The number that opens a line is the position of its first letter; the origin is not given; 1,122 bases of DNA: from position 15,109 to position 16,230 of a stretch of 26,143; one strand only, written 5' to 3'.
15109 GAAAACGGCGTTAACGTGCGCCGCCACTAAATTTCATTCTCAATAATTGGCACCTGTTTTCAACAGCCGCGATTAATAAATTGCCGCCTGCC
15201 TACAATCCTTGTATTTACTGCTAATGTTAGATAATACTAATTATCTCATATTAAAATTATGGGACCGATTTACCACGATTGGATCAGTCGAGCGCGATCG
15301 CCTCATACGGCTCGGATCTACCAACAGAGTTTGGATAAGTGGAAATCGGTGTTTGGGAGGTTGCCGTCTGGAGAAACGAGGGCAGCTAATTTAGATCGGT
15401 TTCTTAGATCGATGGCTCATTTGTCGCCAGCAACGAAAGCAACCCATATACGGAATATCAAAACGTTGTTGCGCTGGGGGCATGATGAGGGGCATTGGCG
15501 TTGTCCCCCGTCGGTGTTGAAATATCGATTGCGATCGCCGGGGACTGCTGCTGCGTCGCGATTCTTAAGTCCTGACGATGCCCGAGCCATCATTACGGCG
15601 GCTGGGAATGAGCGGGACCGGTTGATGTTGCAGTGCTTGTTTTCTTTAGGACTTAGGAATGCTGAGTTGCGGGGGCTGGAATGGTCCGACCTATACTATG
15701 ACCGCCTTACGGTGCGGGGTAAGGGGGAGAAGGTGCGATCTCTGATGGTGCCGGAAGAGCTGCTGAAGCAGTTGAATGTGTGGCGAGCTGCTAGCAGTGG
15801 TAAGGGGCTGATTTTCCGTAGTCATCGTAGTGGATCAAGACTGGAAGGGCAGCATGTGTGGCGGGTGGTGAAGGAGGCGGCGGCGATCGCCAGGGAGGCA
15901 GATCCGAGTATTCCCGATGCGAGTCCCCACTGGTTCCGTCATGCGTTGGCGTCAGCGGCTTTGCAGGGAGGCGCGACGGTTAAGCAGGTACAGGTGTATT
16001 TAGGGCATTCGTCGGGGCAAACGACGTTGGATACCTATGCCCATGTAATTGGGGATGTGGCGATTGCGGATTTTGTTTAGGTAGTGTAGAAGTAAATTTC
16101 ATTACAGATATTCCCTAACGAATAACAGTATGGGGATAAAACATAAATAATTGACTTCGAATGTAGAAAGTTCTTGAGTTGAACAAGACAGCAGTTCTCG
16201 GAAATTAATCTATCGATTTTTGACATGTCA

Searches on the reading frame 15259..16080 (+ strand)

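Call 6: search_protein_families(library=pfam, proteins=[window:15259-16080:+], max_evalue=0.01)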
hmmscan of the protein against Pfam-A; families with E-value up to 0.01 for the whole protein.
window:15259-16080:+ (273 aa): 2 families
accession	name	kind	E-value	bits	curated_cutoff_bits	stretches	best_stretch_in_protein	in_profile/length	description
PF00589.27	Phage_integrase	-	1.9e-24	86.8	27.1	1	102-263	2-168/172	Phage integrase family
PF02899.23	Phage_int_SAM_1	-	0.0065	17.2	22.3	0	8-73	9-78/83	Phage integrase, N-terminal SAM-like domain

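Call 7: search_protein_families(library=ncbifam, proteins=[window:15259-16080:+], max_evalue=0.01)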
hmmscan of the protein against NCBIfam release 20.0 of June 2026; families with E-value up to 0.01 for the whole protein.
window:15259-16080:+ (273 aa): 9 families
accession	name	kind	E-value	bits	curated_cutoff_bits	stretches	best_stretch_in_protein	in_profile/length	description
TIGR02224.1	recomb_XerC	equivalog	1.3e-29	103.6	335.15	1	10-263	10-277/295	tyrosine recombinase XerC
NF040815.2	recomb_XerA_Arch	equivalog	4.9e-29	101.7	220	1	11-264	10-255/263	site-specific tyrosine recombinase/integron integrase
TIGR02225.1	recomb_XerD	equivalog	7.7e-28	97.6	329.6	1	8-263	8-274/290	site-specific tyrosine recombinase XerD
NF001399.0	PRK00283.1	subfamily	2.3e-26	92.7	279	1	8-264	17-284/300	tyrosine recombinase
TIGR02249.1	integrase_gron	subfamily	9e-15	54.8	265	2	200-266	242-303/315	integron integrase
NF002331.0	PRK01287.1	subfamily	8.9e-14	51.2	371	1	54-263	94-312/365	site-specific tyrosine recombinase XerC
NF011946.0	PRK15417.1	equivalog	8.2e-12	44.9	435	2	202-264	259-316/337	integron integrase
NF007371.0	PRK09871.1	subfamily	2.7e-08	33.6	222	1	109-256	17-168/198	tyrosine-type DNA invertase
NF003462.0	PRK05084.1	equivalog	2.9e-08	32.8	267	1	117-264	194-345/360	tyrosine recombinase XerS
